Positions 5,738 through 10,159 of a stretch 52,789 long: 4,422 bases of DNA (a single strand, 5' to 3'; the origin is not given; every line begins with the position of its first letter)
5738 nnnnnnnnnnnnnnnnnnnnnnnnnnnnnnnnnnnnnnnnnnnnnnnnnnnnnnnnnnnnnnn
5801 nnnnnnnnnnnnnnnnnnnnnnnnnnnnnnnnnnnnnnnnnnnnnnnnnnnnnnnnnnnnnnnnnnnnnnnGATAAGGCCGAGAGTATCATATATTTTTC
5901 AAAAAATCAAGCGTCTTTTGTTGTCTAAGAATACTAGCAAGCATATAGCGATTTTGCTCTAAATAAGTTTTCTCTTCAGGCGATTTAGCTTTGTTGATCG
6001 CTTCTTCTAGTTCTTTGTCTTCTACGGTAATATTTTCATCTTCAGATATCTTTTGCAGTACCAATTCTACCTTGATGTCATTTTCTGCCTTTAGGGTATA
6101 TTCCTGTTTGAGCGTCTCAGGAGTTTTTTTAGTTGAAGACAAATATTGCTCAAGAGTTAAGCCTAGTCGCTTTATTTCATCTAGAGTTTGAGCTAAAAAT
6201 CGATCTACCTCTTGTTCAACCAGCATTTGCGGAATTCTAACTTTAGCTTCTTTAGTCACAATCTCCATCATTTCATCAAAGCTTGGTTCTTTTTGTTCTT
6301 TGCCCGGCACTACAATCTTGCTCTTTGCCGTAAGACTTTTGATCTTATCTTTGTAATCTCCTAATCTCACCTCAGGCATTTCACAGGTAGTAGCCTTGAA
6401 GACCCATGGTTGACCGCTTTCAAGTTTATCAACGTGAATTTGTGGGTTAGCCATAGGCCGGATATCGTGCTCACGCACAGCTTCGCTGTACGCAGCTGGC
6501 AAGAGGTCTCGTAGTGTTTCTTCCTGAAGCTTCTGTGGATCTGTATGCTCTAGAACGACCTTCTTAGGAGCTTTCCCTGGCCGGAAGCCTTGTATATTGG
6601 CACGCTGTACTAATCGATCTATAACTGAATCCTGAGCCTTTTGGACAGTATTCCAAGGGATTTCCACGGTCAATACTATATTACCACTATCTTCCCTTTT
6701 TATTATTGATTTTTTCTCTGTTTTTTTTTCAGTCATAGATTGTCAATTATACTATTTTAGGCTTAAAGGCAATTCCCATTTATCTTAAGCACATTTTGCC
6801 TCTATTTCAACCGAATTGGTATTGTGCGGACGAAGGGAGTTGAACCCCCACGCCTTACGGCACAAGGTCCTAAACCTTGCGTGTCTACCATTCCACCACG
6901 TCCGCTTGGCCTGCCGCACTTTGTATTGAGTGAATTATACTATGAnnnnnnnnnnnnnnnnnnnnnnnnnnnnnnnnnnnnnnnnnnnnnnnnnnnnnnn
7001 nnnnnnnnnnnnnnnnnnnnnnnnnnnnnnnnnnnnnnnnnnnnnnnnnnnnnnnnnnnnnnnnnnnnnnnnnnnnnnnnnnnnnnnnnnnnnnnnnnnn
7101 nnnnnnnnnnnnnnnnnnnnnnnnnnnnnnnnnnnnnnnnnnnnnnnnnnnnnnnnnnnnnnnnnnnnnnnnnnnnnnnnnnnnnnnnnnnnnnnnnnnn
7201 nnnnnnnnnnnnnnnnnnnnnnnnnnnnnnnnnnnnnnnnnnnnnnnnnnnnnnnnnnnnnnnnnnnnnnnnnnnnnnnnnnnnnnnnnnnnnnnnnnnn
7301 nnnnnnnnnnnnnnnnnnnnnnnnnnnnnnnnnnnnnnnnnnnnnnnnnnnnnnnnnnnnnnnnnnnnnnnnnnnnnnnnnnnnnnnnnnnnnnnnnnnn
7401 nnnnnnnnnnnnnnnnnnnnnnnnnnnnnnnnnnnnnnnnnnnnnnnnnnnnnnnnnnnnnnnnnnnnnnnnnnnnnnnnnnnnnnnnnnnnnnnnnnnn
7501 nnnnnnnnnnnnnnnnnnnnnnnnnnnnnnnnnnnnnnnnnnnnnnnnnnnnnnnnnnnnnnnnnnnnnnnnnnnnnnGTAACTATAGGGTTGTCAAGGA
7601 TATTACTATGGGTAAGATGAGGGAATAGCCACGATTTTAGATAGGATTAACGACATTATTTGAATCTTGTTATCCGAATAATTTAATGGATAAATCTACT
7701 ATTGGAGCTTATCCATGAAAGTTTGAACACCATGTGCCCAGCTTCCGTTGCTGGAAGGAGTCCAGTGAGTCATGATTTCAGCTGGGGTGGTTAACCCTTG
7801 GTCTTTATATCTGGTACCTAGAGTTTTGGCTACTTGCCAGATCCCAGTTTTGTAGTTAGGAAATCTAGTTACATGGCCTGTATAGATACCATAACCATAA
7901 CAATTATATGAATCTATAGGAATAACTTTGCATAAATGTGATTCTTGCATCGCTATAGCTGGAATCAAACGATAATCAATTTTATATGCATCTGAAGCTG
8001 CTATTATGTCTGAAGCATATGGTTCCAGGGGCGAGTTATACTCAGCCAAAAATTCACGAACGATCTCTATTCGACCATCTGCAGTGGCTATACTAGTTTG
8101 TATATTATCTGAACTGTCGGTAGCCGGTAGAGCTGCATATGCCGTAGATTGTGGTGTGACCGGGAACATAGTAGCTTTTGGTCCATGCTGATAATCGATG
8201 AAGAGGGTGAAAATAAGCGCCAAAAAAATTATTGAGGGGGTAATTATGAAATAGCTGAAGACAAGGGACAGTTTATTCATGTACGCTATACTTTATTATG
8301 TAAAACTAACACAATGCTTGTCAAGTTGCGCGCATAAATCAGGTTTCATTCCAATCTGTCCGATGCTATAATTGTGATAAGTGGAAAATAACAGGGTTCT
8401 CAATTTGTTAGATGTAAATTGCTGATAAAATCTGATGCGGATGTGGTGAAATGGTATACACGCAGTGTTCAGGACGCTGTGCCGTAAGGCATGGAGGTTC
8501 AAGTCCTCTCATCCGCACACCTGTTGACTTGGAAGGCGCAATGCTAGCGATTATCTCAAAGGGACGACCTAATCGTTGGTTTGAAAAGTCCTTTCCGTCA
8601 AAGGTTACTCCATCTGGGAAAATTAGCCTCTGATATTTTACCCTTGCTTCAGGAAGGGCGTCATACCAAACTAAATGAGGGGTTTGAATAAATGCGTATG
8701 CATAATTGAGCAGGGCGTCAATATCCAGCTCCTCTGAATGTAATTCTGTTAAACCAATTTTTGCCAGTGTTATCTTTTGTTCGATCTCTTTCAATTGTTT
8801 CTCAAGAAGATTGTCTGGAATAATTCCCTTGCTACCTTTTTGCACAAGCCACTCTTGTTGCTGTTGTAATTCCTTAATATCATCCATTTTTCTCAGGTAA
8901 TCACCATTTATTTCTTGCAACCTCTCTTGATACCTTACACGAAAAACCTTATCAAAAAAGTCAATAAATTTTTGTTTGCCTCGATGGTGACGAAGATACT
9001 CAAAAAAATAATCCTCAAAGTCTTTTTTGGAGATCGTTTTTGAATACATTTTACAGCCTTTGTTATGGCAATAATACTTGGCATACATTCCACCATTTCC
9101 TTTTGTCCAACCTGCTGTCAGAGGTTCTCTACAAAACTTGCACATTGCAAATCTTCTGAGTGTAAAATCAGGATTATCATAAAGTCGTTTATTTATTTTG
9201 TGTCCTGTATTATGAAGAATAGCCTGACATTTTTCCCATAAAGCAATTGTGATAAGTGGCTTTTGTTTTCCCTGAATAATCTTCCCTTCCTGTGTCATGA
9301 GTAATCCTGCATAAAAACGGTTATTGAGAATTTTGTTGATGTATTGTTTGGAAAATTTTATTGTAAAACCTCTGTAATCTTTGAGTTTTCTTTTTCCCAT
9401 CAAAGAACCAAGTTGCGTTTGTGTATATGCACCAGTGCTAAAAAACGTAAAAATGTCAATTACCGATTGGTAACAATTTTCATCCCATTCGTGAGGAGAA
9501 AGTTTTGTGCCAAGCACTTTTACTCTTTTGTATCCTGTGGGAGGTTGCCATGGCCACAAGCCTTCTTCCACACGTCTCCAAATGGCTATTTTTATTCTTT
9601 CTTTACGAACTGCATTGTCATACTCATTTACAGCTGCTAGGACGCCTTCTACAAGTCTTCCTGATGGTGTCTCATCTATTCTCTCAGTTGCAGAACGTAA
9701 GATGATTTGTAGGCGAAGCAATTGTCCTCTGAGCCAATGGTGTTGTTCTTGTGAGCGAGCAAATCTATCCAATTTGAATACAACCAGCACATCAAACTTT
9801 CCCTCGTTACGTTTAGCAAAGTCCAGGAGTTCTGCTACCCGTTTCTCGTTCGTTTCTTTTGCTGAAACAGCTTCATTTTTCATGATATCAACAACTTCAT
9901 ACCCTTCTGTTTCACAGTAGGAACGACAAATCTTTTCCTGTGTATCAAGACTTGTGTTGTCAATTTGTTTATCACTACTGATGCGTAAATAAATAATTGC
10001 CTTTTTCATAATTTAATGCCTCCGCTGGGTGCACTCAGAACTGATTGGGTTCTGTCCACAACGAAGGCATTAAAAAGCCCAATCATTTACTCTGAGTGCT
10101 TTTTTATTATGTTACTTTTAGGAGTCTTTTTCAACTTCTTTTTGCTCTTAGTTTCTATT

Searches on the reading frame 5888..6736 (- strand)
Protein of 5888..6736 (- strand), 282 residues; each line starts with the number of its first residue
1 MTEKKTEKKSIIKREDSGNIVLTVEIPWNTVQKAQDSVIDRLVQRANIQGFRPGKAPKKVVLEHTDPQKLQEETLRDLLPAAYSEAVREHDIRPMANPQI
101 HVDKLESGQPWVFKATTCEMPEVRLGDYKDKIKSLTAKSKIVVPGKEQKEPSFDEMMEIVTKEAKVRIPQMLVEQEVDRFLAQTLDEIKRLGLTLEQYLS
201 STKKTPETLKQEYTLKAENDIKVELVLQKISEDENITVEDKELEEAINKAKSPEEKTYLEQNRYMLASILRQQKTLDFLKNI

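Call 12: search_protein_families(library=pfam, proteins=[window:5888-6736:-], max_evalue=0.001)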
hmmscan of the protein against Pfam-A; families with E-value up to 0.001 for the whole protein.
window:5888-6736:- (282 aa): 3 families
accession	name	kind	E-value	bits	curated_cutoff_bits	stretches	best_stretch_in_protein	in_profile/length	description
PF05697.18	Trigger_N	-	1.4e-30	106.9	22.2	1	14-132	7-123/144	Bacterial trigger factor protein (TF)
PF05698.19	Trigger_C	-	1.6e-21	77.5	22.7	1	147-280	20-161/162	Bacterial trigger factor protein (TF) C-terminus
PF21128.4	MCM4_WHD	-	0.00047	20.6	24.4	0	216-250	22-56/75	MCM4, winged helix domain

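Call 55: find_related_loci(query=A1, collection=genome_contigs, flank=10000)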
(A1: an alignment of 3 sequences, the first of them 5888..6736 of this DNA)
Query A1 (282 aa) in genome_contigs; peptide patterns used: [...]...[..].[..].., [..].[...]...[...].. (x = any residue, [..] = any of these).
600 stretches matched a pattern (row limit reached: there are more); 545 encode a relative of the query (tblastn E <= 1e-3); the best 80 are kept; 80 distinct loci.
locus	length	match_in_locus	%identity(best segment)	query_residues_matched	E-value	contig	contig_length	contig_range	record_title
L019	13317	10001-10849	35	12-282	1e-51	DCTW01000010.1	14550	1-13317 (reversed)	MAG TPA_asm: Candidatus Woesebacteria bacterium UBA1430 UBA1430_contig_28626, whole genome shotgun sequence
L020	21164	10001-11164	39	3-247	1e-24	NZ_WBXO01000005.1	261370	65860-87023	Heliorestis acidaminivorans strain DSM 24790 NODE_5_length_261370_cov_21.2824, whole genome shotgun sequence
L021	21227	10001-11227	43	19-279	1e-24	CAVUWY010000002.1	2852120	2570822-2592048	MAG: uncultured Chloroflexia bacterium isolate MFD06435.bin.2.45 genome assembly, contig: contig_37824, whole genome sho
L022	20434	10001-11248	43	9-273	1e-22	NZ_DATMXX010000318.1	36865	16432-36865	MAG: Sporomusa sp. isolate SMAG_U13131 k141_79894, whole genome shotgun sequence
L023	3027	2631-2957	42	21-129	5e-22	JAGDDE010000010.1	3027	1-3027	MAG: Lachnospiraceae bacterium isolate RGIG10360 Yak_Rumen.Co__c406268, whole genome shotgun sequence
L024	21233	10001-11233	41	20-279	9e-22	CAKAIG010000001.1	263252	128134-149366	MAG TPA_asm: uncultured Mitsuokella sp. isolate DRR214961_bin.10_metaWRAP_v1.1_MAG genome assembly, contig: BNJU01001588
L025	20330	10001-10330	40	20-129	2e-21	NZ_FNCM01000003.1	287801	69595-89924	Selenomonas sp. WCT3, whole genome shotgun sequence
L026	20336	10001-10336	37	19-130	3e-21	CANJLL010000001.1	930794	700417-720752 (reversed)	MAG: Chloroflexi bacterium isolate RH-23may17-645 genome assembly, contig: RH-23may17-C3, whole genome shotgun sequence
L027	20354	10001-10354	37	12-130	8e-21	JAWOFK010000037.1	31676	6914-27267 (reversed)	MAG: Dehalococcoidia bacterium isolate BLK6-1.bin.245 k191_398083, whole genome shotgun sequence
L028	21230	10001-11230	39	19-279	2e-20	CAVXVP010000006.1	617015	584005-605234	MAG: uncultured Chloroflexia bacterium isolate MFD06298.bin.2.198 genome assembly, contig: contig_15898, whole genome sh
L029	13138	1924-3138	38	22-277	3e-20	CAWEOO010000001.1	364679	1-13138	MAG: uncultured Chloroflexia bacterium isolate MFD02840.bin.3.631 genome assembly, contig: contig_102250, whole genome s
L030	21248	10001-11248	41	20-282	4e-20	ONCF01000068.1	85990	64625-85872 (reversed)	uncultured Veillonellaceae bacterium isolate RUG179 genome assembly, contig: k87_30587996, whole genome shotgun sequence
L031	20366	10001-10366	37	19-138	6e-20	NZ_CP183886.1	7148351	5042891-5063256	Candidatus Pristimantibacillus sp. PTI5 chromosome, complete genome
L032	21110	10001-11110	37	22-249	9e-20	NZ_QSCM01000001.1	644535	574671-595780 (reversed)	Blautia sp. OF03-15BH OF03-15BH.Scaf1, whole genome shotgun sequence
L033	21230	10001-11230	36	9-281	1e-19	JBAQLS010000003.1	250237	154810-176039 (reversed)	MAG: Carboxydocellales bacterium isolate MFD12068_ilm_asm_bin15 k127_30883, whole genome shotgun sequence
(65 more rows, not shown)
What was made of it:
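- Tried and rejected: Empty-site search via trigger factor (call 55).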

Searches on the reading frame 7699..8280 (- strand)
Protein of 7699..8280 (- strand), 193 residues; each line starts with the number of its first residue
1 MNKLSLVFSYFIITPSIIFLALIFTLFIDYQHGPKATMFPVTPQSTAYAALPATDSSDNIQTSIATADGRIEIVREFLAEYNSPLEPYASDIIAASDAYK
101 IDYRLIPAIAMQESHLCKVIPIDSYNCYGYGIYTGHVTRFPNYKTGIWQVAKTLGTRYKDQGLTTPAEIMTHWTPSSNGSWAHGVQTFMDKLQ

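Call 56: find_encoding_contigs(protein=window:7699-8280:-, flank=10000, max_places=10)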
Protein window:7699-8280:- (193 aa): no gene with exactly this product is on record in the collection.
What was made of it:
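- Tried and rejected: Exact-protein look-up of the backbone gene 7699-8280 (call 56).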

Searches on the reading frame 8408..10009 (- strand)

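Call 12: search_protein_families(library=pfam, proteins=[window:8408-10009:-], max_evalue=0.001)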
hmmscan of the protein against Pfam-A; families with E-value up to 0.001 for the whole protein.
window:8408-10009:- (533 aa): 2 families
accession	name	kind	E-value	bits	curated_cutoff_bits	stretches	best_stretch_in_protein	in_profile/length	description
PF00239.26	Resolvase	-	8.4e-26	91.2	23.3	1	4-150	1-143/145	Resolvase, N terminal domain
PF07508.19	Recombinase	-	4.1e-07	30.6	21.1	1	204-266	27-100/102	Recombinase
